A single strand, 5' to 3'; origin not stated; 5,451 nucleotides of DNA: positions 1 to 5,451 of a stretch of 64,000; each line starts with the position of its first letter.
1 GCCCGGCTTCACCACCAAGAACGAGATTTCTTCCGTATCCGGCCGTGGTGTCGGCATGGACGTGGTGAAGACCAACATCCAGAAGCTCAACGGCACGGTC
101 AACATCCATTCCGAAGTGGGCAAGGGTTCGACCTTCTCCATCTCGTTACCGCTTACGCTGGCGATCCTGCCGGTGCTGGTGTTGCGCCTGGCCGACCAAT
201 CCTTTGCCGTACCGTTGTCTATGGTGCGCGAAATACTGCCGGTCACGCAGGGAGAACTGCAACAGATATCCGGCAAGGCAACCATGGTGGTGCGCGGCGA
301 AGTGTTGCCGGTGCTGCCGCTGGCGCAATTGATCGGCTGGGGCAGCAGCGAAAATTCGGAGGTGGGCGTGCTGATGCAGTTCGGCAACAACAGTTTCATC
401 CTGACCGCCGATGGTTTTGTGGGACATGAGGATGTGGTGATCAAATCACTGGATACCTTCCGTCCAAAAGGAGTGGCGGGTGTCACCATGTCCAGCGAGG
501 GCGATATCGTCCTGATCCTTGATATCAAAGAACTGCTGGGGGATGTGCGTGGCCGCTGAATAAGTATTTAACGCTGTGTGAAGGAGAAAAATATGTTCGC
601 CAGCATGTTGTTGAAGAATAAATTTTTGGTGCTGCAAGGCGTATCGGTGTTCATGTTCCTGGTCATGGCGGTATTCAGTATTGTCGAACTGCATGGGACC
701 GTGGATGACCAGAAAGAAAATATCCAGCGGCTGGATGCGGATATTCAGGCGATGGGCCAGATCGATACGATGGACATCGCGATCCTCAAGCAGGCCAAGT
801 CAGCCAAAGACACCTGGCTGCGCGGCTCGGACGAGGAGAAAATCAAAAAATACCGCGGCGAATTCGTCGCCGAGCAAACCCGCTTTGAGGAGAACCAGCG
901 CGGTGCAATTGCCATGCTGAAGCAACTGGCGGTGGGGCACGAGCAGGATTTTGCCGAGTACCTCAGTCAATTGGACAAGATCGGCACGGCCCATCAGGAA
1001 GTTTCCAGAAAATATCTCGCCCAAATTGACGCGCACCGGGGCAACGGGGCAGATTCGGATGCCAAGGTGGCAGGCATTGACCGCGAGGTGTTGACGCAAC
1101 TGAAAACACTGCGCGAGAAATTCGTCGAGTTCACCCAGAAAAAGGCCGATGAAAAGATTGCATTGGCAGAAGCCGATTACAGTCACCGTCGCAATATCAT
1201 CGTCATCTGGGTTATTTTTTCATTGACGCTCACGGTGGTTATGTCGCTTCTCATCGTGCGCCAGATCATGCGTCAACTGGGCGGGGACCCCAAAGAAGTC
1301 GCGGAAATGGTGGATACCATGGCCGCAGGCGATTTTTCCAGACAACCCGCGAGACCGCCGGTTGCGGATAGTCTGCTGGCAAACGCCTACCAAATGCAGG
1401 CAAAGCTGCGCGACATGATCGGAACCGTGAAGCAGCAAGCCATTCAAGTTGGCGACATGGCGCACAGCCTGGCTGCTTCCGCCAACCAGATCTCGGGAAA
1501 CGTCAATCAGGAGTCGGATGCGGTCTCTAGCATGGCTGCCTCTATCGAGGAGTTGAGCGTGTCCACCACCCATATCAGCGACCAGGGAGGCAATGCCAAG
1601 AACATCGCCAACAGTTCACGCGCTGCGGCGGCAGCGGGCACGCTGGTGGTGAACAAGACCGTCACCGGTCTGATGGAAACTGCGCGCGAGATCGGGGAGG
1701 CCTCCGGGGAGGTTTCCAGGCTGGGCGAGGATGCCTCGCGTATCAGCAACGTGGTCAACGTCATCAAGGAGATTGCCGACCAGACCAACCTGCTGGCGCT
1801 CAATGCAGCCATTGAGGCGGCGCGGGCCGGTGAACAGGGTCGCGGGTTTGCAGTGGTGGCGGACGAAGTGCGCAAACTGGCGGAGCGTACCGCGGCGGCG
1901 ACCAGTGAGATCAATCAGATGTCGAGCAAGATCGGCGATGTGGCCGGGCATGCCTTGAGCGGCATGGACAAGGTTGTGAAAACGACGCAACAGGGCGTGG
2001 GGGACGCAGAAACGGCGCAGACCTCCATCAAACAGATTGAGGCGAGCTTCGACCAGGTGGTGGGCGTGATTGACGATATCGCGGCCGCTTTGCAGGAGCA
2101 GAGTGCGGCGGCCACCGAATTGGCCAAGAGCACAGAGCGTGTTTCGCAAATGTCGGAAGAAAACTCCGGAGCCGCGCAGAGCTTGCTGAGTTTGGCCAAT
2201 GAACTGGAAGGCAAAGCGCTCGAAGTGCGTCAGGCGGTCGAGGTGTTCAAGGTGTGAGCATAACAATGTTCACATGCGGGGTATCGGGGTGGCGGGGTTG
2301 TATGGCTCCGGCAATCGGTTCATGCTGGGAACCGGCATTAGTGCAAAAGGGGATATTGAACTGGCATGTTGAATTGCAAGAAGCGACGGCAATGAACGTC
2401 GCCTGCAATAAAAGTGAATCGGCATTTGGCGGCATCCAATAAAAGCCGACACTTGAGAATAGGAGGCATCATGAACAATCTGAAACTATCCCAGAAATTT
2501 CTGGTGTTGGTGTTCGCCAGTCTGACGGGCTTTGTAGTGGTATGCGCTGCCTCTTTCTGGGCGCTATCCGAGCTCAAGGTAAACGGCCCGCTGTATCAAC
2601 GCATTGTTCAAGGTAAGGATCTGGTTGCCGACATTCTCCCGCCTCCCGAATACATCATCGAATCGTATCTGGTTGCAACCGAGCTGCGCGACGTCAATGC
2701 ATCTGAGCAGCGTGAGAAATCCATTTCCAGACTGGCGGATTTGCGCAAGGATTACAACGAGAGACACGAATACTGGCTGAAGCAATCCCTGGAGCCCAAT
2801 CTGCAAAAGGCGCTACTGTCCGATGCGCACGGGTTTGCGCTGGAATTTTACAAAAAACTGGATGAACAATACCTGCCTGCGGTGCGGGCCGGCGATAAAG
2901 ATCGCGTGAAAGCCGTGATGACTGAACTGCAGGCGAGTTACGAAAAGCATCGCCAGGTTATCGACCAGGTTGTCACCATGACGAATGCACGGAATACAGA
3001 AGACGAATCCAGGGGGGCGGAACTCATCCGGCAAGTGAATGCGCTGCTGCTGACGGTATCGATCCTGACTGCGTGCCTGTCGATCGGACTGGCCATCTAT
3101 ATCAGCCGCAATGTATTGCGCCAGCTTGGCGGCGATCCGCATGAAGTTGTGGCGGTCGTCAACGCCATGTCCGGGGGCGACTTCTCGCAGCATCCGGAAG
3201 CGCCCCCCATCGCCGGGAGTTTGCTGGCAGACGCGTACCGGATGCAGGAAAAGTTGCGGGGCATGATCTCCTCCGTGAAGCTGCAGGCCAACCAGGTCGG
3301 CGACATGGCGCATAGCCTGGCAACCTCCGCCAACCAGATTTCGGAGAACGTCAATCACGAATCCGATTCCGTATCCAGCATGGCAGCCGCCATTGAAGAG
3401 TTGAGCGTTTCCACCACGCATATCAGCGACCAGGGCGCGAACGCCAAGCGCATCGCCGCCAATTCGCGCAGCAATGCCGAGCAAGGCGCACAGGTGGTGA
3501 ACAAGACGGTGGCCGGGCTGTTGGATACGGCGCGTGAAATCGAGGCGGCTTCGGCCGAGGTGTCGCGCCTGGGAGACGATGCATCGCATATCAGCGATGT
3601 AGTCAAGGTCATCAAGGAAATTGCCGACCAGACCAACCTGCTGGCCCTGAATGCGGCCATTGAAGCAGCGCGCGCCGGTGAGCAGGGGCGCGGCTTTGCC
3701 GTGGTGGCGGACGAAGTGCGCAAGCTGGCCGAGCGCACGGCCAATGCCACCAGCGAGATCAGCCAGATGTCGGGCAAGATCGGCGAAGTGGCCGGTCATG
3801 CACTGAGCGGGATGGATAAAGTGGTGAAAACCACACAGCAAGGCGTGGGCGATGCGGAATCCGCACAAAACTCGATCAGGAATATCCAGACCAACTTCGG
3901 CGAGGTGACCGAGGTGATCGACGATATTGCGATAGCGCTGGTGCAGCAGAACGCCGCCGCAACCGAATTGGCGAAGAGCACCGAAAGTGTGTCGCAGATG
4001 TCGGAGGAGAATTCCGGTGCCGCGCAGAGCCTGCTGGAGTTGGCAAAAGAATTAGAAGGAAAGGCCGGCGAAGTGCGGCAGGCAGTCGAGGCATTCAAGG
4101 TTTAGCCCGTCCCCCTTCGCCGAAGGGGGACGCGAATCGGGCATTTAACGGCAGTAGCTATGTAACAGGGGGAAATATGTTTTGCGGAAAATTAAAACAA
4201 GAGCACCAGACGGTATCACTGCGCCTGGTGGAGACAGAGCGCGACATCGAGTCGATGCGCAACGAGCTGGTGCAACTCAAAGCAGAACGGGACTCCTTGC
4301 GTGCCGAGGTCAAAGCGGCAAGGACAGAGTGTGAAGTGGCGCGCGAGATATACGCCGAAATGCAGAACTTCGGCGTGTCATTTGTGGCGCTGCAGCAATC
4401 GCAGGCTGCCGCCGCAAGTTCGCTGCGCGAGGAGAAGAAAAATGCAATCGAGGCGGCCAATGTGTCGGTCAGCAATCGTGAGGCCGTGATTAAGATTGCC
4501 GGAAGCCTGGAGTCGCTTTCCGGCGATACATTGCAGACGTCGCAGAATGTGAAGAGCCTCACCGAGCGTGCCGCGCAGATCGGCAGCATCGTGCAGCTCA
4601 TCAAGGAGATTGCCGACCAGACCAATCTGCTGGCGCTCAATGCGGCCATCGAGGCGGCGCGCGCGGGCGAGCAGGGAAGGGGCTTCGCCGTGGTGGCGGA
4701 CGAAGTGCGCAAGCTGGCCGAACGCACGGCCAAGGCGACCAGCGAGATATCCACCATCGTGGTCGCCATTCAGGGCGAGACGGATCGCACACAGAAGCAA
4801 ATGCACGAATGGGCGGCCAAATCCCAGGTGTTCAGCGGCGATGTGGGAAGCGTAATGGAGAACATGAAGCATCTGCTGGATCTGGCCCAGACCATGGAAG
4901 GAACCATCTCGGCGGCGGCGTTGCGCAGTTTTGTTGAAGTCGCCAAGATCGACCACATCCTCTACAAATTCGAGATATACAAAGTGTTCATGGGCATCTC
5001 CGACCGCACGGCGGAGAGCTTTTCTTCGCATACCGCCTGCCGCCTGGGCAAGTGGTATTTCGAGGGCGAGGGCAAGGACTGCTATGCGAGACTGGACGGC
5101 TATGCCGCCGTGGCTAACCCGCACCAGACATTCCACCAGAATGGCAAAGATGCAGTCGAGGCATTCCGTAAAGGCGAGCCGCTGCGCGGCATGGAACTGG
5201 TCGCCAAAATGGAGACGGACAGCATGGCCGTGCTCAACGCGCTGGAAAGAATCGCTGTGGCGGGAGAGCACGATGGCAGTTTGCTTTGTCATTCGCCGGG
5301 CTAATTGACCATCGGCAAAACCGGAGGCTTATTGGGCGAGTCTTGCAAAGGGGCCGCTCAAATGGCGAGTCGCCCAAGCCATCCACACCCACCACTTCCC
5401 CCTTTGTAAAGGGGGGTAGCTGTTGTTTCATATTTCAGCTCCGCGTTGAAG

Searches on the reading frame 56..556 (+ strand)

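Call 7: search_protein_families(library=pfam, proteins=[window:56-556:+], max_evalue=0.0001)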
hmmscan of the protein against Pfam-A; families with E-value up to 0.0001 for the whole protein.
window:56-556:+ (167 aa): 1 family
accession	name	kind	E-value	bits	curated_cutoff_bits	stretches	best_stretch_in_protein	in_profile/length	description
PF01584.24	CheW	-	7.8e-21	74.6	23.5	1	40-163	2-136/138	CheW-like domain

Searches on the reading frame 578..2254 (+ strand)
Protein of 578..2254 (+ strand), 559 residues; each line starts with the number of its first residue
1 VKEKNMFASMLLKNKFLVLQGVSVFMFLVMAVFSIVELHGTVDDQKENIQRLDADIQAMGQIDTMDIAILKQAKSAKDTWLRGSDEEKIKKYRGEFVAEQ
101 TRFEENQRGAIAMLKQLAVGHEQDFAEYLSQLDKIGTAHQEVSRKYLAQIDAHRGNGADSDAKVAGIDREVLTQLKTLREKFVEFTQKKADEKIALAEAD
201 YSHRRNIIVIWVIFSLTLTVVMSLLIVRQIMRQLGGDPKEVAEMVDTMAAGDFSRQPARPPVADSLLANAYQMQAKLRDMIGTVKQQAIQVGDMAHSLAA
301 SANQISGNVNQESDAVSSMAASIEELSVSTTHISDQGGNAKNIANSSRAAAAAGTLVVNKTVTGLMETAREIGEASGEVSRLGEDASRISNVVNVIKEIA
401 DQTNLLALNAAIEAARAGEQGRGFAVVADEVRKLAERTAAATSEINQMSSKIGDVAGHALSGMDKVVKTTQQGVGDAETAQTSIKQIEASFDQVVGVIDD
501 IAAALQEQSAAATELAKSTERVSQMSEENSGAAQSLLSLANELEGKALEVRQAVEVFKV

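Call 7: search_protein_families(library=pfam, proteins=[window:578-2254:+], max_evalue=0.0001)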
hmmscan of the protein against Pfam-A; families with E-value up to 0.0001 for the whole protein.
window:578-2254:+ (559 aa): 1 family
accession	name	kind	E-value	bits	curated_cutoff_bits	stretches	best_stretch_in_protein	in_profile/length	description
PF00015.26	MCPsignal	-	9.6e-43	146.4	34.6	1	345-525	5-171/172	Methyl-accepting chemotaxis protein (MCP) signalling domain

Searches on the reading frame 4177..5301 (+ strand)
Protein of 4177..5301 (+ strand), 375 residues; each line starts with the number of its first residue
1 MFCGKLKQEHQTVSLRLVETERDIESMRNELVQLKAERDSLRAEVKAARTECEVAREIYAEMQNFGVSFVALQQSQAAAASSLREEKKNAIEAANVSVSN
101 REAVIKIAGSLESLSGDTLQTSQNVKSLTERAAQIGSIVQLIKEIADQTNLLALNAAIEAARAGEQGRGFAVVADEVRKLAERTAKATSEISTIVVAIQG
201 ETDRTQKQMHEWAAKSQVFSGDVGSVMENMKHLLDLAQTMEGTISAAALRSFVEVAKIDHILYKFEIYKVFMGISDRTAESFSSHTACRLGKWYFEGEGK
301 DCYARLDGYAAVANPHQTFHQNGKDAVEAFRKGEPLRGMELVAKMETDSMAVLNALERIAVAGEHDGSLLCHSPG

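Call 3: search_protein_families(library=pfam, proteins=[window:4177-5301:+], max_evalue=0.01)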
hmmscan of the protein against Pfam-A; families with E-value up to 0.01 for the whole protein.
window:4177-5301:+ (375 aa): 4 families
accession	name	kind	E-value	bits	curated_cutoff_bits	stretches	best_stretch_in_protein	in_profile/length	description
PF00015.26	MCPsignal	-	7.9e-37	127.2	34.6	1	120-246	20-146/172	Methyl-accepting chemotaxis protein (MCP) signalling domain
PF13682.11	CZB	-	1.7e-14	54.3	29.4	1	260-327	1-64/64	Chemoreceptor zinc-binding domain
PF08700.17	VPS51_Exo84_N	-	0.0051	17.3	24.2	0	98-135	47-84/87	Vps51/EXO84/COG1 N-terminal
PF04977.20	DivIC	-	0.0091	16.2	28.9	1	16-51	18-54/80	Septum formation initiator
